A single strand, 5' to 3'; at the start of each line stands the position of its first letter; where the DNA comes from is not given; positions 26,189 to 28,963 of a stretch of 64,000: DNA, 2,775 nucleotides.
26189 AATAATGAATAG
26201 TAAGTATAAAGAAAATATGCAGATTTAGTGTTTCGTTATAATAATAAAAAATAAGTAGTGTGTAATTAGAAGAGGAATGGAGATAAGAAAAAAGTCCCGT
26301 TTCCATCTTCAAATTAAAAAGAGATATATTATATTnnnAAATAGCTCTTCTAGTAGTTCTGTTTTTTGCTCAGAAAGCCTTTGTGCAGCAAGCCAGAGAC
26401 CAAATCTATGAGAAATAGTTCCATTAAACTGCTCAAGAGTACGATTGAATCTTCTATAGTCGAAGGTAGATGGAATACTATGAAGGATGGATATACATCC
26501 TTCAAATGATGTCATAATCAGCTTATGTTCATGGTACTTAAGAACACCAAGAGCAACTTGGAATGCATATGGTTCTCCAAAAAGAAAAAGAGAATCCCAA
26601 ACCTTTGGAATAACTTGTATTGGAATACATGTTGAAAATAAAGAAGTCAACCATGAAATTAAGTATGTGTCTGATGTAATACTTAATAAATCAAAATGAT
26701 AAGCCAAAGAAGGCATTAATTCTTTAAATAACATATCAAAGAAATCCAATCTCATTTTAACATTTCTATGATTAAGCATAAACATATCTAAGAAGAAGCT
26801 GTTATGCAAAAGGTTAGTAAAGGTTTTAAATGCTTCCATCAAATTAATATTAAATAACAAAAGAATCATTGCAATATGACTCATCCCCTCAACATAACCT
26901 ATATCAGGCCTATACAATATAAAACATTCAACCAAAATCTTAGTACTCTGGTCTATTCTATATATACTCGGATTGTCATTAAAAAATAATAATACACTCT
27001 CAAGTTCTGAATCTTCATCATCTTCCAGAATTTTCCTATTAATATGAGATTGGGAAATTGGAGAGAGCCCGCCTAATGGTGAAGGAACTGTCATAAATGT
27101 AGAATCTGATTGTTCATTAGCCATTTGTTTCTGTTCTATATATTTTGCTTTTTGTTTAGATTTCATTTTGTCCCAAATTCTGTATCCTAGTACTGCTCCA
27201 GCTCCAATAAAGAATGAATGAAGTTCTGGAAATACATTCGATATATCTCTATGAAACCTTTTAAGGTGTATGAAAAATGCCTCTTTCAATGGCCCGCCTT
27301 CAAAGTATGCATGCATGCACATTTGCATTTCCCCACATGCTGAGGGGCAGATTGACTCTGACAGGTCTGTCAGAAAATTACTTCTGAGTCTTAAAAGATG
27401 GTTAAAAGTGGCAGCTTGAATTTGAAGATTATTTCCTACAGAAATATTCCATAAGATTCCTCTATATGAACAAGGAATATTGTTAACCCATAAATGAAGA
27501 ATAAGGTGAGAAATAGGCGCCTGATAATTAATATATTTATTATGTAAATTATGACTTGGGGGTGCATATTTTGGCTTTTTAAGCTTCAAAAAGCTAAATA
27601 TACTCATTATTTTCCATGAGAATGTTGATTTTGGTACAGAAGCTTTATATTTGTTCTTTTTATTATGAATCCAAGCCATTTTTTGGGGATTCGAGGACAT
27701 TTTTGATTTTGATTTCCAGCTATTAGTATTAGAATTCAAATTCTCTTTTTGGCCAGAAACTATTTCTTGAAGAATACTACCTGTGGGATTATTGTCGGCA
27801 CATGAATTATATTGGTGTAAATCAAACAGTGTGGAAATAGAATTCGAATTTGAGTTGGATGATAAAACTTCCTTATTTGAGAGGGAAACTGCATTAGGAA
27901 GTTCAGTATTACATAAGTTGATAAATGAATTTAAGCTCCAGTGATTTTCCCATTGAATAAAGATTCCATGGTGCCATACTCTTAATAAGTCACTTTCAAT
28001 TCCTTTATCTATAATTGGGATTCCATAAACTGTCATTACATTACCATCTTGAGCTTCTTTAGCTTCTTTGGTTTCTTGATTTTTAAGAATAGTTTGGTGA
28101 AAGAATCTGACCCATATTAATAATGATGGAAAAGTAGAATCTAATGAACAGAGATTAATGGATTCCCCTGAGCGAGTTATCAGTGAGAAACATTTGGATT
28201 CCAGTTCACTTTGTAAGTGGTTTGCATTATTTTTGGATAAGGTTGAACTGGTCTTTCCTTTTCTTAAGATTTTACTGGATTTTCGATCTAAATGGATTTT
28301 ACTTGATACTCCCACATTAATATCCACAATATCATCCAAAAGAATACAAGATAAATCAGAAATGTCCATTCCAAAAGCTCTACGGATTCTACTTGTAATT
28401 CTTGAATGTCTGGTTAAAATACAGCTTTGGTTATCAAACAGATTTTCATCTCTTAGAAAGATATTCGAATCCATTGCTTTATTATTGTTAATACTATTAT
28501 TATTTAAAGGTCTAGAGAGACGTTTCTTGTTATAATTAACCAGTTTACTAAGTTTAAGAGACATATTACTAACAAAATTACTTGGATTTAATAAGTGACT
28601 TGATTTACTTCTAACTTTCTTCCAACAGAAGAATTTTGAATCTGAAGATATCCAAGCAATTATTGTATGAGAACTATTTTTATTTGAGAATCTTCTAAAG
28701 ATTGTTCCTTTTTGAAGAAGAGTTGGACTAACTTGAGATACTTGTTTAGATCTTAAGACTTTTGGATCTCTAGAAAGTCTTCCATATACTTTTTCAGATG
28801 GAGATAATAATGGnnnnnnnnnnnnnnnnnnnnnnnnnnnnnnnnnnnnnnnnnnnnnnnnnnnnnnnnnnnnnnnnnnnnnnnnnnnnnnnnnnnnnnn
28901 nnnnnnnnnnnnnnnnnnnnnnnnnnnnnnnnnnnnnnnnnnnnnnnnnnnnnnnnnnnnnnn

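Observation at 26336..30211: One protein combining an ARF-GEF (Sec7) domain and a Rab-GAP-like (TBC) domain, with the TBC catalytic fingers apparently replaced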

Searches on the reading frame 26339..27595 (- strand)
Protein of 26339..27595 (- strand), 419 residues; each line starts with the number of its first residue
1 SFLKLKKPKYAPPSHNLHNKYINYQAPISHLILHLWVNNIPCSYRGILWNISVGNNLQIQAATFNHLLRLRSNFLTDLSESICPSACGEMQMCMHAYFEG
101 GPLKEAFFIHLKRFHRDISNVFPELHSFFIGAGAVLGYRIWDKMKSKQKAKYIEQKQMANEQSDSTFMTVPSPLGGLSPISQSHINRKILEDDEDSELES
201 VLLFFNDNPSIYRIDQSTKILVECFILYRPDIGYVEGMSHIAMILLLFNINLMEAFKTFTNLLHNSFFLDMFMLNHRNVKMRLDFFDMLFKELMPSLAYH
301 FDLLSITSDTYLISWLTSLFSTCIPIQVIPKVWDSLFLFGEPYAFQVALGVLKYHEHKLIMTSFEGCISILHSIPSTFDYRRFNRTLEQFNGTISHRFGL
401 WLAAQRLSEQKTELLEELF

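Call 6: search_solved_structures(query=window:26339-27595:-, max_evalue=1, show_alignments=5)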
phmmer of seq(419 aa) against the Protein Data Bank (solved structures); distinct sequences matched with E-value up to 1: 12.
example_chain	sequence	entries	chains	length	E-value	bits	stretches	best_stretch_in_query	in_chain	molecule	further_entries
2qq8_A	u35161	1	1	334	5.4e-30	107.8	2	222-376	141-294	TBC1 domain family member 14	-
4nc6_A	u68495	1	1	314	3.1e-16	62.4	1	221-372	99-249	Rab GTPase-activating protein 1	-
3hzj_A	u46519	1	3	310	9.5e-16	60.8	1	221-378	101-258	RAB GTPase-activating protein 1-like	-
4p17_A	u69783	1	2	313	3.5e-14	55.7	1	205-366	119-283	RabGAP/TBC protein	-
3qye_A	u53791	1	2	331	1.9e-10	43.4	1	221-405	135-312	TBC1 domain family member 1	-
3qyb_A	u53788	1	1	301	5.1e-10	42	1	221-373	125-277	TBC1 domain family member 4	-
9ltp_A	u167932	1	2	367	3.2e-08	36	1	216-372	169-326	USP6 N-terminal-like protein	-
6jl7_A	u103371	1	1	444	9.5e-06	27.9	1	263-379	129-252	TBC1 domain family member 23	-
9si7_A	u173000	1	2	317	2e-05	26.8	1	207-371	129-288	TBC1 domain family member 17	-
9si6_A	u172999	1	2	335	0.00012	24.3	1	207-371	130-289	TBC1 domain family member 17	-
5tuc_A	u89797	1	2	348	0.12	14.4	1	181-271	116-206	Sus TBC1D15 GAP Domain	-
1i11_A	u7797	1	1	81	0.36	12.8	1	105-162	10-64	TRANSCRIPTION FACTOR SOX-5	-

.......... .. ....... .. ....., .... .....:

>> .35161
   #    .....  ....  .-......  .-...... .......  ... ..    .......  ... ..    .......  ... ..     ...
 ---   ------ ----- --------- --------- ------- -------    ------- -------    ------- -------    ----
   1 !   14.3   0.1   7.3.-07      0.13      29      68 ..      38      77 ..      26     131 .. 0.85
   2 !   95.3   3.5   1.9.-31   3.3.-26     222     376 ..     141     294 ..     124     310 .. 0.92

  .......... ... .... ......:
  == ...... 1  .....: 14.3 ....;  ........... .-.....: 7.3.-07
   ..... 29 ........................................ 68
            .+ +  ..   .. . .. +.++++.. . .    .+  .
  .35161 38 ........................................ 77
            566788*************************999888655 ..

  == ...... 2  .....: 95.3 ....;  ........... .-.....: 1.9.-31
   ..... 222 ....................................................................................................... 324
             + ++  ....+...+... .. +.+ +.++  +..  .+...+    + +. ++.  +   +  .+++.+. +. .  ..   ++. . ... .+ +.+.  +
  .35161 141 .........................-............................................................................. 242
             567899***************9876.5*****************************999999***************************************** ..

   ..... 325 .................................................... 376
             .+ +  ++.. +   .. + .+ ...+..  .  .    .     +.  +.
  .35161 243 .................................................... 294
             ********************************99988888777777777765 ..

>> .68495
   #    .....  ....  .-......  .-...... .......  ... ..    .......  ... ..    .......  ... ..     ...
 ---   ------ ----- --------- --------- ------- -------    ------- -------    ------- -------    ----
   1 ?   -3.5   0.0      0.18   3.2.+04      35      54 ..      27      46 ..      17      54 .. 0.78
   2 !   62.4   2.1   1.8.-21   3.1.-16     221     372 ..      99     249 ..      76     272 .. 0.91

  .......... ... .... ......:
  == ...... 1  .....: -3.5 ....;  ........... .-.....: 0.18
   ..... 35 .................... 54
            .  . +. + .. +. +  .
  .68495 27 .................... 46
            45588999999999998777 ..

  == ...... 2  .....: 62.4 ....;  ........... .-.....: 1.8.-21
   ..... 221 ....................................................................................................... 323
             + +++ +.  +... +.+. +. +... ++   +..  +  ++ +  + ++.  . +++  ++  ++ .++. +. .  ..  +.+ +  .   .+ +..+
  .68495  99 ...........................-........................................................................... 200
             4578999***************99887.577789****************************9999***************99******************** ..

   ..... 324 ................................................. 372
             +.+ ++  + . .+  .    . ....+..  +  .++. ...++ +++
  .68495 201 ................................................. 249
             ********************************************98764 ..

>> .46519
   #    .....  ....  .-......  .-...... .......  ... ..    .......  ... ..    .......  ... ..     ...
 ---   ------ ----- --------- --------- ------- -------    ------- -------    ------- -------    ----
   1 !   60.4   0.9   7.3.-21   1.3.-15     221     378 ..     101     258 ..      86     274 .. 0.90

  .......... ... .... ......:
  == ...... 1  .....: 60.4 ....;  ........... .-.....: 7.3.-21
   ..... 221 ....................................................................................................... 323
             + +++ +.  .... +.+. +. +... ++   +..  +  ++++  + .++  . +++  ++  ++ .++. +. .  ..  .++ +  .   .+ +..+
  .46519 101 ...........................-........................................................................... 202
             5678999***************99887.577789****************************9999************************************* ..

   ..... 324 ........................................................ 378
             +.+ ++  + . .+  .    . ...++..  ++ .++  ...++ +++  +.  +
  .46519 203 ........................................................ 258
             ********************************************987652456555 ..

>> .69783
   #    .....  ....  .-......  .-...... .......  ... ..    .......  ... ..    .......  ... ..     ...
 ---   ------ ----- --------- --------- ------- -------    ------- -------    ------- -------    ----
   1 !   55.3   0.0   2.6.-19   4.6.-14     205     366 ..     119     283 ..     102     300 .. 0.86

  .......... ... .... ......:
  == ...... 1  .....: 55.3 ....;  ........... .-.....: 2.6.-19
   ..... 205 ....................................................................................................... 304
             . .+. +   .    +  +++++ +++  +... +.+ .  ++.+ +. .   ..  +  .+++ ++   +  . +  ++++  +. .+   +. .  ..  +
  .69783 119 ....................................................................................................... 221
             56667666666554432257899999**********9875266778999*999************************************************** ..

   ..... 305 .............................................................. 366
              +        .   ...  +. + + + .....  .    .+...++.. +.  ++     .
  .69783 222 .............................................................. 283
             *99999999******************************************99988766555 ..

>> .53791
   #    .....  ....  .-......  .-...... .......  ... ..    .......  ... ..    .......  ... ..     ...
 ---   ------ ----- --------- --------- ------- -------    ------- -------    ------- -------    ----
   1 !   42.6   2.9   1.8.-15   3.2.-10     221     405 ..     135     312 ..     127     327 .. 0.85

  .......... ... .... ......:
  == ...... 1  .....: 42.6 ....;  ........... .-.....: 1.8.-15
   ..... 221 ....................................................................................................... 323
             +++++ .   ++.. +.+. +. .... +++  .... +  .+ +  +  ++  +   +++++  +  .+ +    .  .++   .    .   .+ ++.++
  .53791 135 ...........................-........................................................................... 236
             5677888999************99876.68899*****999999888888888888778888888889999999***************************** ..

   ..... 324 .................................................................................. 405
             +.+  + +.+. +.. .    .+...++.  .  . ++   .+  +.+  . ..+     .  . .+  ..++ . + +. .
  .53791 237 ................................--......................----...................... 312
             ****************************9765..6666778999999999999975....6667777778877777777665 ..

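Call 7: find_homologous_proteins(query=window:26339-27595:-, max_evalue=0.00001)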
Query seq(419 aa) (419 aa): 2 proteins with E <= 0.00001 among 1858 candidates.
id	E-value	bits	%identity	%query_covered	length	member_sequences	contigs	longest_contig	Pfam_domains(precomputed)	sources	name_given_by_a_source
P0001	1.6e-178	612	100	66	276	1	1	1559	PF00566.26,PF23436.2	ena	-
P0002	3.8e-25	107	33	40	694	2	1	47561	PF00566.26,PF23436.2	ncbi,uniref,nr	ncbi:hypothetical protein WR25_05121 [Diploscapter pachys]|uniref:Rab-GAP TBC domain-containing prot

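Call 49: predict_structure(alignment_id=A2)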
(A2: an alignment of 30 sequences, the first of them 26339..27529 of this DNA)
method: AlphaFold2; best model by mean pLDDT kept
length: 397 residues; sequences in the alignment: 30
mean_pLDDT: 84.5   pTM: 0.79
mean pLDDT of the five models: 84.5, 83.6, 83.6, 82.6, 82.4
residues with pLDDT >= 90: 249; 70-90: 65; 50-70: 44; < 50: 39
segments of 3 or more residues with pLDDT < 50: 1-3, 69-74, 146-169, 183-187
pLDDT, mean of each block of 10 residues (from residue 1): 61 86 91 96 96 86 56 54 91 94 86 61 75 86 56 40 43 57 55 94 96 97 93 97 95 96 98 98 98 97 94 94 98 98 98 95 94 95 95 95
secondary structure, 60 per line:
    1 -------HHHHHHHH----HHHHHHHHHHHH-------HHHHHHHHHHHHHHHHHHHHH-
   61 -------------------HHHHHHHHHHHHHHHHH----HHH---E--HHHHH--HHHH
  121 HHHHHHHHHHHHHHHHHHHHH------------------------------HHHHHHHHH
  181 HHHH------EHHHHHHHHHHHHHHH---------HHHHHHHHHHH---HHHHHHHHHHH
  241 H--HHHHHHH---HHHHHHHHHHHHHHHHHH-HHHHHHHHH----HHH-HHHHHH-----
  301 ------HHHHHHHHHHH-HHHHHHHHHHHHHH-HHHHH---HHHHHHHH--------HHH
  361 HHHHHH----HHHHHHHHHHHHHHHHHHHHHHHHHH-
elements in order: H8-15 H20-31 H39-59 H80-96 H110-114 H117-141 H172-184 H192-206 H216-226 H230-241 H244-250 H254-271 H273-281 H290-295 H307-317 H319-332 H334-338 H342-349 H358-366 H371-396

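Call 54: fold_search(model_id=the predicted structure, library=pdb)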
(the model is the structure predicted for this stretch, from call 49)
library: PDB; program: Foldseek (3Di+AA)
matches with E <= 10: 50; with E <= 0.001: 24
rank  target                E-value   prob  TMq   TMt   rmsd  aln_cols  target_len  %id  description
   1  2qq8                  3.3e-10  1.00  0.57  0.78   6.0       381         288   22  Crystal structure of the putative RabGAP domain of human TBC1 domain family member 14 (released 2007-08-07)
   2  4nc6                  7.9e-08  1.00  0.47  0.63  11.7       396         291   15  Tbc domain of human rab gtpase-activating protein 1 (released 2015-08-19)
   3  3hzj_A                3.6e-07  1.00  0.37  0.51   7.4       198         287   21  Crystal structure of the RabGAP domain of the RABGAP1L protein (released 2009-07-14)
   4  3hzj_C                4.3e-07  1.00  0.51  0.69   9.5       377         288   17  Crystal structure of the RabGAP domain of the RABGAP1L protein (released 2009-07-14)
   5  3hzj_B                4.7e-07  1.00  0.43  0.65   3.2       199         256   24  Crystal structure of the RabGAP domain of the RABGAP1L protein (released 2009-07-14)
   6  3qye_B                8.5e-07  1.00  0.44  0.54  15.1       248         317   18  Crystal Structure of Human TBC1D1 RabGAP domain (released 2011-03-23)
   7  3qye_A                1.6e-06  1.00  0.43  0.53   3.2       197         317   21  Crystal Structure of Human TBC1D1 RabGAP domain (released 2011-03-23)
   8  9ltp_C                7.2e-06  1.00  0.39  0.45   3.1       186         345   19  Crystal structure of human RAB43 in GDP-AlF3 transition state complex with USP6NL TBC domain (released 2026-01-14)
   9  4p17_A                1.0e-05  1.00  0.39  0.53   8.4       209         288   20  Crystal structure of the Chlamydomonas flagellar RabGAP TBC domain. (released 2014-04-30)
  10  3qyb                  1.2e-05  1.00  0.41  0.54   8.5       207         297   20  X-ray Crystal Structure of Human TBC1D4 (AS160) RabGAP domain (released 2011-03-23)
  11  4p17_B                1.4e-05  1.00  0.43  0.57  10.2       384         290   14  Crystal structure of the Chlamydomonas flagellar RabGAP TBC domain. (released 2014-04-30)
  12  9ltp_A                1.9e-05  1.00  0.39  0.43   3.2       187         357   19  Crystal structure of human RAB43 in GDP-AlF3 transition state complex with USP6NL TBC domain (released 2026-01-14)
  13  1fkm                  2.9e-05  1.00  0.47  0.56   7.2       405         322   13  CRYSTAL STRUCTURE OF THE YPT/RAB-GAP DOMAIN OF GYP1P (released 2001-02-09)
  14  2qfz_B                3.1e-05  1.00  0.48  0.60   6.4       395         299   13  Crystal structure of human TBC1 domain family member 22A (released 2007-07-10)
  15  2qfz_A                7.8e-05  1.00  0.46  0.59   6.9       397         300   12  Crystal structure of human TBC1 domain family member 22A (released 2007-07-10)
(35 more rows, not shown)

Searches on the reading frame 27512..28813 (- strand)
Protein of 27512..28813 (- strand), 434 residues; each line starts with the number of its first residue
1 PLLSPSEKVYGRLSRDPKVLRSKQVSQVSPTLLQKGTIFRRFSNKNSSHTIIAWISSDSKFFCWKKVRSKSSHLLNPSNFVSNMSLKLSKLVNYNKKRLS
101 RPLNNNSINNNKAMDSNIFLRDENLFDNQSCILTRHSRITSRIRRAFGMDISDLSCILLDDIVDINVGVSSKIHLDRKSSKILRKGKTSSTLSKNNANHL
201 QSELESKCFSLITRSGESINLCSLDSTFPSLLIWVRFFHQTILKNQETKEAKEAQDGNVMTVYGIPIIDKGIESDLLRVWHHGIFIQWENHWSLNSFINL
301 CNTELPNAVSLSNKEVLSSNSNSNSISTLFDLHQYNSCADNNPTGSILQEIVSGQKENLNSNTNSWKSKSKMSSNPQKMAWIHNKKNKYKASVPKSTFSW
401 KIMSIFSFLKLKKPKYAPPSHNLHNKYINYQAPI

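Call 38: search_protein_families(library=pfam, proteins=[window:27512-28813:-], max_evalue=10)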
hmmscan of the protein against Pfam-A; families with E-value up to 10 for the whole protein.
window:27512-28813:- (434 aa): 1 family
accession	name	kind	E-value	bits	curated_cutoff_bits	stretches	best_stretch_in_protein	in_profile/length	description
PF17787.7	PH_14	-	0.026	14.8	22.7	1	152-194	44-86/131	PH domain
